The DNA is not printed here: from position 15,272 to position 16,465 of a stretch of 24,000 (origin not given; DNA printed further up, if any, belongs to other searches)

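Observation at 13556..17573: Compact desaturase - ACP - CFA-synthase-like methyltransferase - FAAL cassette: fatty-acyl tailoring on a dedicated carrier protein with no release enzyme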

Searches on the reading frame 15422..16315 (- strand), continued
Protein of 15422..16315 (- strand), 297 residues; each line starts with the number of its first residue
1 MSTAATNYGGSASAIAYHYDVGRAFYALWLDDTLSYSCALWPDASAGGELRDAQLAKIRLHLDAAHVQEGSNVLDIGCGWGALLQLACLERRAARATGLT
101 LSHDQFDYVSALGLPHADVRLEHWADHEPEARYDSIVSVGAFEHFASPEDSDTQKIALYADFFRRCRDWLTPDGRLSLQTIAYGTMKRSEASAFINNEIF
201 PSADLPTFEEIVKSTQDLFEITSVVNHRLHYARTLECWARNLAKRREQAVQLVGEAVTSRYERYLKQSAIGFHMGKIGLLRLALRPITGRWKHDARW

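Call 14: find_encoding_contigs(protein=P0021, flank=10000, max_places=2)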
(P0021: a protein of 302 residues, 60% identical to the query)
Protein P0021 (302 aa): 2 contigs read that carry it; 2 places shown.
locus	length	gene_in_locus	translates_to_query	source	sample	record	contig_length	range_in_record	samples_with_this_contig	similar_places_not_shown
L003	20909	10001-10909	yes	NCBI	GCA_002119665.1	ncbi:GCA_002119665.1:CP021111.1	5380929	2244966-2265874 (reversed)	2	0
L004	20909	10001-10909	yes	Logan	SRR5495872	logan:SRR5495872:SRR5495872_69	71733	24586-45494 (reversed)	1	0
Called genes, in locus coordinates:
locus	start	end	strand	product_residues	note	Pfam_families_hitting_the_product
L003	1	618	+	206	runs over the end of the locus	PF01782:RimM, PF24986:PRC_RimM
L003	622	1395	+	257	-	PF01746:tRNA_m1G_MT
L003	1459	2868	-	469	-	PF08521:2CSK_N (faint), PF26769:HAMP_PhoQ, PF00512:HisKA, PF02518:HATPase_c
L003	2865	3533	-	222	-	PF00072:Response_reg, PF00486:Trans_reg_C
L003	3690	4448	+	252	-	PF06629:MipA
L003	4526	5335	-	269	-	PF00392:GntR, PF07729:FCD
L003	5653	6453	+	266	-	PF02754:CCG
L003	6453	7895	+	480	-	PF02589:LUD_dom, PF13187:Fer4_9 (faint), PF00037:Fer4 (faint), PF12838:Fer4_7 (weak), PF13183:Fer4_8, PF13237:Fer4_10 (weak), PF13534:Fer4_17 (weak), PF11870:LutB_C, +1 more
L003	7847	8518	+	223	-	PF02589:LUD_dom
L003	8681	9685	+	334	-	PF00487:FA_desaturase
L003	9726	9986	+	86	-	PF00550:PP-binding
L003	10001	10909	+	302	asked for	PF02353:CMAS, PF13489:Methyltransf_23 (weak), PF08241:Methyltransf_11 (faint), PF08242:Methyltransf_12 (weak), PF13649:Methyltransf_25 (weak)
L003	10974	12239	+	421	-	PF00067:p450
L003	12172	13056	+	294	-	PF00975:Thioesterase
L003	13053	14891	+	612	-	PF00501:AMP-binding, PF23024:AMP-dom_DIP2-like (weak)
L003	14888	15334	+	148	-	PF03061:4HBT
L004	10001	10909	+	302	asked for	PF02353:CMAS, PF13489:Methyltransf_23 (weak), PF08241:Methyltransf_11 (faint), PF08242:Methyltransf_12 (weak), PF13649:Methyltransf_25 (weak)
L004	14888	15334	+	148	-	PF03061:4HBT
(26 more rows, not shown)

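Call 15: find_encoding_contigs(protein=P0037, flank=10000, max_places=2)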
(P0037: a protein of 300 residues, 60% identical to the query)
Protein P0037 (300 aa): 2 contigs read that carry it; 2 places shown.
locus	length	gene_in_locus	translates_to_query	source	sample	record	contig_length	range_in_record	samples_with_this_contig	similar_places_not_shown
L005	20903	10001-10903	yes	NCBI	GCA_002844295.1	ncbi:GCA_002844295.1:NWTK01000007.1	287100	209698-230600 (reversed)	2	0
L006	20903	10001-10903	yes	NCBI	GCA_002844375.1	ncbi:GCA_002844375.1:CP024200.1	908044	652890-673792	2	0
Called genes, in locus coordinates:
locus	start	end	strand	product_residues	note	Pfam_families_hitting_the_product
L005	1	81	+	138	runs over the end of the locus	-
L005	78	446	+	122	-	-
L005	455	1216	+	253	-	-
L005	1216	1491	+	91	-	-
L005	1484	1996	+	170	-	PF07486:Hydrolase_2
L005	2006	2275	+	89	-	-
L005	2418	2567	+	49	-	-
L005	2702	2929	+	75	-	-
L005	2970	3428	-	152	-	-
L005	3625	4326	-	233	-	PF17837:4PPT_N, PF01648:ACPS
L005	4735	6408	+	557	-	PF00920:ILVD_EDD_N, PF24877:ILV_EDD_C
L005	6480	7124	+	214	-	PF01810:LysE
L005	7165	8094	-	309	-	PF00126:HTH_1, PF03466:LysR_substrate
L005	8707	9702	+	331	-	PF00487:FA_desaturase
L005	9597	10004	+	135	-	PF00550:PP-binding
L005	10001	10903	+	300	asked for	PF02353:CMAS, PF13489:Methyltransf_23 (weak), PF08241:Methyltransf_11 (weak), PF08242:Methyltransf_12 (weak), PF13649:Methyltransf_25 (weak)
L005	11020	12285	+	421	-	PF00067:p450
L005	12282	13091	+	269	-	PF00975:Thioesterase, PF12697:Abhydrolase_6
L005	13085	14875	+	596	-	PF00501:AMP-binding, PF23024:AMP-dom_DIP2-like (weak)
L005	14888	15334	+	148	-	PF03061:4HBT (weak)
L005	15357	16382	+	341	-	PF02668:TauD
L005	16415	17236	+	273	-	PF00596:Aldolase_II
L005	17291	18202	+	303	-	-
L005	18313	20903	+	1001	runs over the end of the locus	PF00501:AMP-binding, PF00550:PP-binding, PF00668:Condensation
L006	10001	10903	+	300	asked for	PF02353:CMAS, PF13489:Methyltransf_23 (weak), PF08241:Methyltransf_11 (weak), PF08242:Methyltransf_12 (weak), PF13649:Methyltransf_25 (weak)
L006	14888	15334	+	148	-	PF03061:4HBT (weak)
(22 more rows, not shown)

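Call 17: find_encoding_contigs(protein=P0016, flank=10000, max_places=2)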
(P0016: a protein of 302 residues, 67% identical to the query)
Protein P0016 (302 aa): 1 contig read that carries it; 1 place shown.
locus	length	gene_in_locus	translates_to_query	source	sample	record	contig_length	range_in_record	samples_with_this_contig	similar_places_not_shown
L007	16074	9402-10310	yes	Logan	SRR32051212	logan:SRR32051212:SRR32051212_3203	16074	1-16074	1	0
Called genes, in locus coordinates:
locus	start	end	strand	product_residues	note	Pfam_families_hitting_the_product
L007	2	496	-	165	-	?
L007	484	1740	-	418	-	PF00067:p450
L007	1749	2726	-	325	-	PF03061:4HBT (weak)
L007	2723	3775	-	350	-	PF08545:ACP_syn_III, PF08541:ACP_syn_III_C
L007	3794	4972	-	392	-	PF04055:Radical_SAM (weak), PF13353:Fer4_12 (faint)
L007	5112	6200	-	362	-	PF02515:CoA_transf_3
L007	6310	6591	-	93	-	-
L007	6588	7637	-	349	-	PF02668:TauD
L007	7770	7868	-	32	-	-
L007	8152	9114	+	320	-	PF00487:FA_desaturase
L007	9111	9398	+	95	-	PF00550:PP-binding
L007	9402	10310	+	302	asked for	PF02353:CMAS, PF13489:Methyltransf_23, PF07021:MetW, PF13847:Methyltransf_31 (faint), PF08241:Methyltransf_11 (weak), PF08242:Methyltransf_12 (weak), PF13649:Methyltransf_25 (weak)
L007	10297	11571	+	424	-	PF00067:p450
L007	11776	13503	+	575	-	PF00501:AMP-binding, PF23024:AMP-dom_DIP2-like (weak)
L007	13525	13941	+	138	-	PF03061:4HBT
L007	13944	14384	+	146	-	PF13622:4HBT_3 (weak), PF03061:4HBT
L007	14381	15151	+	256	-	PF22624:AASDHPPT_N, PF01648:ACPS (weak)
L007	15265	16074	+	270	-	?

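Call 23: find_related_loci(query=A1, collection=genome_contigs, flank=10000)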
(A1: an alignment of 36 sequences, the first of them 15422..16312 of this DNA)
Query A1 (296 aa) in genome_contigs; peptide patterns used: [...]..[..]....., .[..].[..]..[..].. (x = any residue, [..] = any of these).
600 stretches matched a pattern (row limit reached: there are more); 574 encode a relative of the query (tblastn E <= 1e-3); the best 80 are kept; 80 distinct loci.
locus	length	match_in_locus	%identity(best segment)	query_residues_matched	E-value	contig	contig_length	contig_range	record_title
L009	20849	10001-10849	47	1-286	2e-88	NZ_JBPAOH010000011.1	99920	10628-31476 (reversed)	Tolypothrix sp. VBCCA 56010 strain VBCCA:56010 contig00011, whole genome shotgun sequence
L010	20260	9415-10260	46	6-286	4e-81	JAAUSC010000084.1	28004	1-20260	MAG: Scytonema sp. RU_4_4 NODE_607_length_28004_cov_15.352620, whole genome shotgun sequence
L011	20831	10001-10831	45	7-283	7e-76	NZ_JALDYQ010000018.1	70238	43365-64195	MAG: Sphingobium sp. isolate MCT-ROC-40 NODE_128_length_70238_cov_6.988701, whole genome shotgun sequence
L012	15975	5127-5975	43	7-286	3e-74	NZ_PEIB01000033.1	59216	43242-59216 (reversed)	Veronia nyctiphanis strain CAIM 600 CAIM600T_33, whole genome shotgun sequence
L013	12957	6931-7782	43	8-284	6e-69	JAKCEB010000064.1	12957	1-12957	MAG: Actinomycetes bacterium isolate ZJ5.bin57 NODE_6727_length_12957_cov_9.126734, whole genome shotgun sequence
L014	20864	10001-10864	46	10-284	7e-67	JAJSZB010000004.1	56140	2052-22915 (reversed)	UNVERIFIED_CONTAM: Streptomyces sp. IBSBF 3018 scaffold4_size56140, whole genome shotgun sequence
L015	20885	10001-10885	42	8-293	6e-64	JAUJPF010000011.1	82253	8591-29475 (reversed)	MAG: Solirubrobacteraceae bacterium isolate YX3bin6 opera_contig_530, whole genome shotgun sequence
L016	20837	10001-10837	52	8-286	5e-90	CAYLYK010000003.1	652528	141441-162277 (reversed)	MAG TPA_asm: uncultured Hyphomicrobiales bacterium isolate binchicken_co199_94 genome assembly, contig: NODE_8_length_65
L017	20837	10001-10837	44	7-284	4e-60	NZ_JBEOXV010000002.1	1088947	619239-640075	Kitasatospora sp. NPDC002040 NPDC002040_79_D9.ctg-0002, whole genome shotgun sequence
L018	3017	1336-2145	39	8-283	3e-58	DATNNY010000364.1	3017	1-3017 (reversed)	MAG TPA_asm: Pyrinomonadaceae bacterium isolate SMAG_U11517 k141_630479, whole genome shotgun sequence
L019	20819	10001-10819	37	14-283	1e-45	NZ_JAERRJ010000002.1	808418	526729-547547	Nocardia acididurans strain LPG 2 2, whole genome shotgun sequence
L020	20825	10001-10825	36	14-284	5e-45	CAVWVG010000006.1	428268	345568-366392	MAG: uncultured Alphaproteobacteria bacterium isolate MFD04944.bin.2.136 genome assembly, contig: contig_42140, whole ge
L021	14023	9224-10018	32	11-283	2e-42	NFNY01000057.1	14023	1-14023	Campylobacter jejuni strain isolate_W1 NODE_14_length_13943_cov_47.392815, whole genome shotgun sequence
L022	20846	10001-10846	30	8-286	1e-42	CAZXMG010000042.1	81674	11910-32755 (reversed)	MAG TPA_asm: uncultured Polyangiaceae bacterium isolate SRP287051_co1_88 genome assembly, contig: NODE_644_length_81674_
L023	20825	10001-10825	33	14-286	3e-42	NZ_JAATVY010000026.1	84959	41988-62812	Planosporangium thailandense strain TBRC 5610 26, whole genome shotgun sequence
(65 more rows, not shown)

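Call 26: search_solved_structures(query=L001:16201-17250:+, max_evalue=0.001)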
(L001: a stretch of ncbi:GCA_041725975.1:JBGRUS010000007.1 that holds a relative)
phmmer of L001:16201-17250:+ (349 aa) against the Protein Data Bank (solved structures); distinct sequences matched with E-value up to 0.001: 2.
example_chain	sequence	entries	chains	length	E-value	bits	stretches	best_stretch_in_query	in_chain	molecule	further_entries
1y0z_A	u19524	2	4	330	2.2e-38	135.5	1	42-337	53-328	protein product of AT3G21360 | Clavaminate synthase-like protein At3g21360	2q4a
9yut_A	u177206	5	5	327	6.3e-37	130.7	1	6-337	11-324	TauD/TfdA-like domain-containing protein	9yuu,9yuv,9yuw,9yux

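Call 27: search_solved_structures(query=L001:14778-15242:+, max_evalue=0.01)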
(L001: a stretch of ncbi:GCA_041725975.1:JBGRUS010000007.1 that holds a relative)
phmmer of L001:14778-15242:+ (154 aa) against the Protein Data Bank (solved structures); distinct sequences matched with E-value up to 0.01: 6.
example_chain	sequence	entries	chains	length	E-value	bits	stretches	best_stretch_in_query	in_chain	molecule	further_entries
3e1e_A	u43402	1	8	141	1e-17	67.5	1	32-150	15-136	Thioesterase family protein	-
3e29_A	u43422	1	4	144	4.1e-06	29.9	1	30-133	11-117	uncharacterized protein Q7WE92_BORBR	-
3lbb_A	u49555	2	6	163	0.00092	22.3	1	46-121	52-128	Putative uncharacterized protein smu.793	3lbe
1j1y_A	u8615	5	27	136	0.0016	21.5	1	34-135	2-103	PaaI protein | phenylacetic acid degradation protein PaaI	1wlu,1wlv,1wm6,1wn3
2dsl_A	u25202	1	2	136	0.0022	21.1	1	34-135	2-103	Phenylacetic acid degradation protein PaaI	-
1zki_A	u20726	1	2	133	0.0042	20.1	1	51-150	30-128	hypothetical protein PA5202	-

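Call 28: find_encoding_contigs(protein=P0063, flank=10000, max_places=1)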
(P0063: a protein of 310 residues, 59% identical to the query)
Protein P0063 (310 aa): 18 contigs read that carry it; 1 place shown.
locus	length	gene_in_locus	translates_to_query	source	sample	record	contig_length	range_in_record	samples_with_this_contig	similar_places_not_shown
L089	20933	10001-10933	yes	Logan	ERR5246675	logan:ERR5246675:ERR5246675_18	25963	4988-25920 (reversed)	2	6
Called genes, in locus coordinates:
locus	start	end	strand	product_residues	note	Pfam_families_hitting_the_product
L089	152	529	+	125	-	-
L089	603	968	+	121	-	PF13610:DDE_Tnp_IS240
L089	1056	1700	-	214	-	PF03458:Gly_transporter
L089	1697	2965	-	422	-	PF01546:Peptidase_M20, PF07687:M20_dimer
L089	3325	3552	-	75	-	-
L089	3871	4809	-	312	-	PF00126:HTH_1, PF03466:LysR_substrate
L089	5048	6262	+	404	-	PF00155:Aminotran_1_2, PF01053:Cys_Met_Meta_PP (weak)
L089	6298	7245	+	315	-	PF00389:2-Hacid_dh, PF02826:2-Hacid_dh_C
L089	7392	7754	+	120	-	PF03788:LrgA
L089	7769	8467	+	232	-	PF04172:LrgB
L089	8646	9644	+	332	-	PF00487:FA_desaturase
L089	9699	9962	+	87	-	PF00550:PP-binding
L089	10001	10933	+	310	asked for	PF02353:CMAS, PF13489:Methyltransf_23, PF08241:Methyltransf_11 (weak), PF08242:Methyltransf_12, PF13649:Methyltransf_25, PF13847:Methyltransf_31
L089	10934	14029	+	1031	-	PF00067:p450, PF00501:AMP-binding, PF23024:AMP-dom_DIP2-like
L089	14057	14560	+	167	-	PF03061:4HBT (weak)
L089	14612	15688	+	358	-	PF02668:TauD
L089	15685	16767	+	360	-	PF20680:DUF6817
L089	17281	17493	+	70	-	-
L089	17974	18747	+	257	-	PF26505:DUF8168_N, PF26504:DUF8168_C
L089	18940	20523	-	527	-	-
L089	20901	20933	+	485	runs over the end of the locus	PF05598:DUF772, PF01609:DDE_Tnp_1, PF13751:DDE_Tnp_1_6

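Call 29: find_encoding_contigs(protein=P0032, flank=10000, max_places=1)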
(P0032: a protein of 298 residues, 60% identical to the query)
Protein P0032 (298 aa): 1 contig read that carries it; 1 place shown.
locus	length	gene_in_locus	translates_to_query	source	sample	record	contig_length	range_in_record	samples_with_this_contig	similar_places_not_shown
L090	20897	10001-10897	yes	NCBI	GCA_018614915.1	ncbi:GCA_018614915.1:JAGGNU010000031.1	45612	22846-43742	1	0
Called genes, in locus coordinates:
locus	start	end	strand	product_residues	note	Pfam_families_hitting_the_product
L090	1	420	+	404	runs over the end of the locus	PF01053:Cys_Met_Meta_PP, PF00155:Aminotran_1_2 (weak), PF01041:DegT_DnrJ_EryC1 (weak)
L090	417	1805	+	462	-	PF00749:tRNA-synt_1c, PF19269:Anticodon_2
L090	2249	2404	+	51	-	-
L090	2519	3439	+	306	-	PF00126:HTH_1, PF03466:LysR_substrate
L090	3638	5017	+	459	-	PF01565:FAD_binding_4, PF02913:FAD-oxidase_C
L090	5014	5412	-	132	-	PF03061:4HBT (weak)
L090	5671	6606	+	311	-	PF03547:Mem_trans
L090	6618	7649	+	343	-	PF02668:TauD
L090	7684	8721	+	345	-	PF20680:DUF6817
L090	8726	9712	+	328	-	PF00487:FA_desaturase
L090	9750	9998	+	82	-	PF00550:PP-binding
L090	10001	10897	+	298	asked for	PF02353:CMAS, PF13489:Methyltransf_23, PF08241:Methyltransf_11 (weak), PF08242:Methyltransf_12, PF13649:Methyltransf_25, PF13847:Methyltransf_31 (weak)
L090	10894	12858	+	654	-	PF00067:p450, PF00975:Thioesterase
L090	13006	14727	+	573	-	PF00501:AMP-binding, PF23024:AMP-dom_DIP2-like (weak)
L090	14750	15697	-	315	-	PF00389:2-Hacid_dh, PF02826:2-Hacid_dh_C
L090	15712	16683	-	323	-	PF03401:TctC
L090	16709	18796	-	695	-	PF02629:CoA_binding, PF13380:CoA_binding_2, PF13607:Succ_CoA_lig, PF13549:ATP-grasp_5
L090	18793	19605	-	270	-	PF00378:ECH_1, PF16113:ECH_2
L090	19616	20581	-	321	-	PF03401:TctC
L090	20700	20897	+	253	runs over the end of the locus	PF09339:HTH_IclR, PF01614:IclR_C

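Call 30: find_encoding_contigs(protein=P0099, flank=10000, max_places=1)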
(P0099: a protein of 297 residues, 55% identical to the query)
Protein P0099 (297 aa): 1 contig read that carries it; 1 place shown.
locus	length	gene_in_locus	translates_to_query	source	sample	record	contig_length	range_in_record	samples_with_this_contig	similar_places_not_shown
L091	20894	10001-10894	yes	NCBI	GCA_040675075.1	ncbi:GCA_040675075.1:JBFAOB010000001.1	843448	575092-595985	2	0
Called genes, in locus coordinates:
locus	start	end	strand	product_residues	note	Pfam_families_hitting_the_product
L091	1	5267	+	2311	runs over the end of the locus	PF00109:ketoacyl-synt, PF02801:Ketoacyl-synt_C, PF16197:KAsynt_C_assoc (weak), PF00698:Acyl_transf_1, PF00550:PP-binding (weak), PF08659:KR, PF00106:adh_short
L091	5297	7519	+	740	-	PF07977:FabA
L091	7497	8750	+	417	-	PF07690:MFS_1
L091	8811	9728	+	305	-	PF00487:FA_desaturase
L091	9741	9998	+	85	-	PF00550:PP-binding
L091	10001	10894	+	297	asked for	PF02353:CMAS, PF13489:Methyltransf_23, PF13847:Methyltransf_31 (weak), PF08241:Methyltransf_11, PF08242:Methyltransf_12, PF13649:Methyltransf_25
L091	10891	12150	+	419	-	PF00067:p450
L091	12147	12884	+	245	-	PF00561:Abhydrolase_1 (faint), PF00975:Thioesterase, PF12697:Abhydrolase_6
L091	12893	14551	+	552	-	PF00501:AMP-binding, PF23024:AMP-dom_DIP2-like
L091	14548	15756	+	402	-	PF00067:p450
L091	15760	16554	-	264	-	PF23023:Anti-Pycsar_Apyc1, PF00753:Lactamase_B, PF12706:Lactamase_B_2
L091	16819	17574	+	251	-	PF13350:Y_phosphatase3, PF03162:Y_phosphatase2 (weak), PF22784:PTP-SAK (weak)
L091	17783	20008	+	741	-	PF00916:Sulfate_transp, PF16983:MFS_MOT1, PF00484:Pro_CA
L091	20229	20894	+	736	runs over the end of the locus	PF00916:Sulfate_transp, PF16983:MFS_MOT1 (weak), PF00484:Pro_CA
